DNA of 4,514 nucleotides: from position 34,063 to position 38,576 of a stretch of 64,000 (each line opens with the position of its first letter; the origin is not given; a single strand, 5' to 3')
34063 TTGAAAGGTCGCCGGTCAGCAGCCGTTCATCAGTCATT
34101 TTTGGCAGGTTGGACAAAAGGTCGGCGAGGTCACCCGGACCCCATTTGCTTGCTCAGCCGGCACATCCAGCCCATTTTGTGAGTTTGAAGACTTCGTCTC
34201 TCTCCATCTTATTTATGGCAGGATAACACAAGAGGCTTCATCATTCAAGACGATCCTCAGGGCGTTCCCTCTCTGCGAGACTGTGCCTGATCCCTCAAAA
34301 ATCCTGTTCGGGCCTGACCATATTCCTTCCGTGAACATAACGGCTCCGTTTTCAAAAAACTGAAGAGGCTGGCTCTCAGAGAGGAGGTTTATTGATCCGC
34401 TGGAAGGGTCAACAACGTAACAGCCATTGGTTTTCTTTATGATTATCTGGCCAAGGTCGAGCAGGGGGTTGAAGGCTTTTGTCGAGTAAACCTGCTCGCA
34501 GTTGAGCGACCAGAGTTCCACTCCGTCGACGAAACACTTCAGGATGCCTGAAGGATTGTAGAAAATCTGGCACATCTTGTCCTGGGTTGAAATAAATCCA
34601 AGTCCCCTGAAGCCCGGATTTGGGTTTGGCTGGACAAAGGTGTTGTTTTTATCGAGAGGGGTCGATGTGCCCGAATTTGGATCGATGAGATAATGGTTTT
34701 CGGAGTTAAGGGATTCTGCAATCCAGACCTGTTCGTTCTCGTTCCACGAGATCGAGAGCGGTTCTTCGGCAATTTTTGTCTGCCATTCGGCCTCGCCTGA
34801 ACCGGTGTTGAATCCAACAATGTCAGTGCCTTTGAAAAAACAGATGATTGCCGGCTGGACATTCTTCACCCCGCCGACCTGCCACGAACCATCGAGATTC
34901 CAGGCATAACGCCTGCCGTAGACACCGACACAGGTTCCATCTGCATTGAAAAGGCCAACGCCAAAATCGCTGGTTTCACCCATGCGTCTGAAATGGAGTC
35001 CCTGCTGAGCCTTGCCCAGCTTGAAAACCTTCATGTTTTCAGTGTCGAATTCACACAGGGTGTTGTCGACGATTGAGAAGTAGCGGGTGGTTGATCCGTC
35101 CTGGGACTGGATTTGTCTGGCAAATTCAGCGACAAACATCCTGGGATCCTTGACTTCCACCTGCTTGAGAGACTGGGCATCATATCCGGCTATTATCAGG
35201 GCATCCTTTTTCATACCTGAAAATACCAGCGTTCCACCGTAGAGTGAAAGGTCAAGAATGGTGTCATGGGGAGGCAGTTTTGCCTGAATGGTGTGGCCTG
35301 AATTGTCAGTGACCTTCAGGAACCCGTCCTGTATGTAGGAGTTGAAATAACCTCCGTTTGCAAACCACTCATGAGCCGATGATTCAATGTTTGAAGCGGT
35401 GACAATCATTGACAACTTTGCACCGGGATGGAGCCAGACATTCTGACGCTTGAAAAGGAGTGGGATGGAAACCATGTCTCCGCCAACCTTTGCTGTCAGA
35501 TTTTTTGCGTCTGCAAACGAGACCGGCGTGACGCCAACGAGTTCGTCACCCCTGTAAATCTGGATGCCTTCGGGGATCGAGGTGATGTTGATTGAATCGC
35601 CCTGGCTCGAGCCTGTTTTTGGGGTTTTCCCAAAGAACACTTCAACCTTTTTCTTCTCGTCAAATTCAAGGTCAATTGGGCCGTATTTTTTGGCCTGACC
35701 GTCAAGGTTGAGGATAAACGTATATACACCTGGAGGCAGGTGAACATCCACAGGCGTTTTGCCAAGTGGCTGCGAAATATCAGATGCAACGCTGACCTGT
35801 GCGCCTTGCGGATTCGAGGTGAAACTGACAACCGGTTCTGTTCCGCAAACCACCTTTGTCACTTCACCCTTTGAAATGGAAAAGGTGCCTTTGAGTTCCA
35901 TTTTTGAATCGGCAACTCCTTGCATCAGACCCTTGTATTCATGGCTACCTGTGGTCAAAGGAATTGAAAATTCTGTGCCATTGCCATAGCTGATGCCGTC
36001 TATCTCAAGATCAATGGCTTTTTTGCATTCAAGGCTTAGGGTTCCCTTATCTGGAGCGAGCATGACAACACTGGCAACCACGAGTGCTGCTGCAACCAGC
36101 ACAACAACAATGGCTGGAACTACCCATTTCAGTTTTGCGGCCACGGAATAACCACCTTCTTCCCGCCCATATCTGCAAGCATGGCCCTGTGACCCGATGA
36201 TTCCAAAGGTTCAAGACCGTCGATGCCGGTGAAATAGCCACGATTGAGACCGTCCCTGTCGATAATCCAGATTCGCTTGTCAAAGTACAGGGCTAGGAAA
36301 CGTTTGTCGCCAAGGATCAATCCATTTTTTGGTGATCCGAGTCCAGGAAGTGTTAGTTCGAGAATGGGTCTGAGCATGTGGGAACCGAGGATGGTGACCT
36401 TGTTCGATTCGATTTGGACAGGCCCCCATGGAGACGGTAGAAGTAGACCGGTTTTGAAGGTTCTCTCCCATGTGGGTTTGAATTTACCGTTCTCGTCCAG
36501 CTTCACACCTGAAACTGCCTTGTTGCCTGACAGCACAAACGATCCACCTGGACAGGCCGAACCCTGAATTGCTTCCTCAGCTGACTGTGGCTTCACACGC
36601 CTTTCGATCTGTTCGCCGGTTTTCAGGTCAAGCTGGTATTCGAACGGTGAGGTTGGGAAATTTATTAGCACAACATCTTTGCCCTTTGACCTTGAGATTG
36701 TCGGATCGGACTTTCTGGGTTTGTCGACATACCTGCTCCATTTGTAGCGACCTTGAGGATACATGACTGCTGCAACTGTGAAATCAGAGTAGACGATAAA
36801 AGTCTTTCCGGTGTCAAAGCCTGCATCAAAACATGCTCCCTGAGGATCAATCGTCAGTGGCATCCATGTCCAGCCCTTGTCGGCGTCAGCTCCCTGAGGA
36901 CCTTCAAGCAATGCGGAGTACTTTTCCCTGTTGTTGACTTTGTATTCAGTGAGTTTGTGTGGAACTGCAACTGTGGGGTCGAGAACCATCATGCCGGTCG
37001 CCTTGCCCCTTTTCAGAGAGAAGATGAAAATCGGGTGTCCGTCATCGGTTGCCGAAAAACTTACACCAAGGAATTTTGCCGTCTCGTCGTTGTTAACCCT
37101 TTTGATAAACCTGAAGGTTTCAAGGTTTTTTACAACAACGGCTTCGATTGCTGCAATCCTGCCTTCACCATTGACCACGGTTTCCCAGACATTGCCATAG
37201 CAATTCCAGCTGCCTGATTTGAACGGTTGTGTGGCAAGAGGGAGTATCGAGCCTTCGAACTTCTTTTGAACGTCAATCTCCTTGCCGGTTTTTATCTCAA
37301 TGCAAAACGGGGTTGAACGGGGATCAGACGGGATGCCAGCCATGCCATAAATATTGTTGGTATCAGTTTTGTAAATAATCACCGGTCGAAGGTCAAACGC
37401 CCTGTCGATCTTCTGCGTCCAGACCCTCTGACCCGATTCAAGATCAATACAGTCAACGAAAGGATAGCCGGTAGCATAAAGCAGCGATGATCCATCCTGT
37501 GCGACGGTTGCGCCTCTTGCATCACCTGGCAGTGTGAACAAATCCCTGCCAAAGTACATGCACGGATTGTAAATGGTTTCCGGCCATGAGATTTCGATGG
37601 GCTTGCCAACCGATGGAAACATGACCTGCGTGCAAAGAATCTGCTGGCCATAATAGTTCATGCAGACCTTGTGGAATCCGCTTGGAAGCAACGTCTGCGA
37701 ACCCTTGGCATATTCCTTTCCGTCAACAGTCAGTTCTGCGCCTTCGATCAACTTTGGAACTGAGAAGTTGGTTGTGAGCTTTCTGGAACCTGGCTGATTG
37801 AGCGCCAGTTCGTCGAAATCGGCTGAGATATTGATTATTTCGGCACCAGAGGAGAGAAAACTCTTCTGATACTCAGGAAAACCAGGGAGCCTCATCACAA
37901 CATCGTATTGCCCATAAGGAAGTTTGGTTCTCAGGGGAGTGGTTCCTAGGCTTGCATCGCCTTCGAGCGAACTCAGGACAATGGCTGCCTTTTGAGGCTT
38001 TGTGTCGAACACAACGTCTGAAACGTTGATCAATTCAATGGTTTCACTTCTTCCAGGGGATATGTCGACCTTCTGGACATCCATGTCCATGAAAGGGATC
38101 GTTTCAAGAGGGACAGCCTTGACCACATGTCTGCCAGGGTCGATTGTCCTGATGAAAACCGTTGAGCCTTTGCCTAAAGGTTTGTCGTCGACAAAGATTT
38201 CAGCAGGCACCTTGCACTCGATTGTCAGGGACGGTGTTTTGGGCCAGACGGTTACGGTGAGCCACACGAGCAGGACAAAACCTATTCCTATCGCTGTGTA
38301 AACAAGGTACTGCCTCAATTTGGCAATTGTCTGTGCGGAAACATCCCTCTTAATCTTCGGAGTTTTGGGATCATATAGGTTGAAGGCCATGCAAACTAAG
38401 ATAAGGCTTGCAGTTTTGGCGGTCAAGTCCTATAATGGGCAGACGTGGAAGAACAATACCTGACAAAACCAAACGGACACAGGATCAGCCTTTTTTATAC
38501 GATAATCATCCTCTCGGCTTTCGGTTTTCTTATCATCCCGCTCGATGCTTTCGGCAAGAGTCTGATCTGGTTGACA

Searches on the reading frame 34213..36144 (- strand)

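Call 28: search_protein_families(library=pfam, proteins=[window:34213-36144:-], max_evalue=0.0001)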
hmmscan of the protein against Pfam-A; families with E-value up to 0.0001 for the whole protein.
window:34213-36144:- (643 aa): 1 family
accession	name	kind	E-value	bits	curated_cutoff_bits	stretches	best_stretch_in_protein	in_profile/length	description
PF08308.17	PEGA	-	3e-09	37.1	20.8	1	105-169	3-65/71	PEGA domain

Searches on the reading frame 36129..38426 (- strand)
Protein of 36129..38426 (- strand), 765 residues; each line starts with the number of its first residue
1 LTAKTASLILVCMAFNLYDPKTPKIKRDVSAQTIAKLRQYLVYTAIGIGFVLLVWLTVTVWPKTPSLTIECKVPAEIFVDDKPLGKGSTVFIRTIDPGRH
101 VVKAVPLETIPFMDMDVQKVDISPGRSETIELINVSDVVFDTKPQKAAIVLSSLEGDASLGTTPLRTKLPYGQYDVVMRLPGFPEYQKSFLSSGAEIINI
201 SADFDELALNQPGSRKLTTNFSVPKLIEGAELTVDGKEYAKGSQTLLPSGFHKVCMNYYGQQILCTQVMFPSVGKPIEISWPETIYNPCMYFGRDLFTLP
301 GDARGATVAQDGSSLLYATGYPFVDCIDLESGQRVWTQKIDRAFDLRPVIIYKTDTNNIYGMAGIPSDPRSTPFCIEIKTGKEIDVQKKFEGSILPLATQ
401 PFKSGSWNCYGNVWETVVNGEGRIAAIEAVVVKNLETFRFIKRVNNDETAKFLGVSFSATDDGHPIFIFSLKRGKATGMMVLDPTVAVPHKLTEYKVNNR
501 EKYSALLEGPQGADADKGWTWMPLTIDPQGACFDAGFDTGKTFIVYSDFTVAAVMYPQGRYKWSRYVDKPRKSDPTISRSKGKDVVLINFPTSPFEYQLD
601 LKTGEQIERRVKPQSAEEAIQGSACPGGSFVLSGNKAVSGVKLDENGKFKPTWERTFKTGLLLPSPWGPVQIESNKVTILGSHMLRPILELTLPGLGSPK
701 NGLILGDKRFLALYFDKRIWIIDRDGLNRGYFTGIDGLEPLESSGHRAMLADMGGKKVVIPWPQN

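Call 28: search_protein_families(library=pfam, proteins=[window:36129-38426:-], max_evalue=0.0001)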
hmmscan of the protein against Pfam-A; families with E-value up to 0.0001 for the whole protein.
window:36129-38426:- (765 aa): 1 family
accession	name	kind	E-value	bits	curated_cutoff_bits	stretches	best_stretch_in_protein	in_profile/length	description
PF08308.17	PEGA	-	5e-05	23.6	20.8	0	157-189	19-52/71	PEGA domain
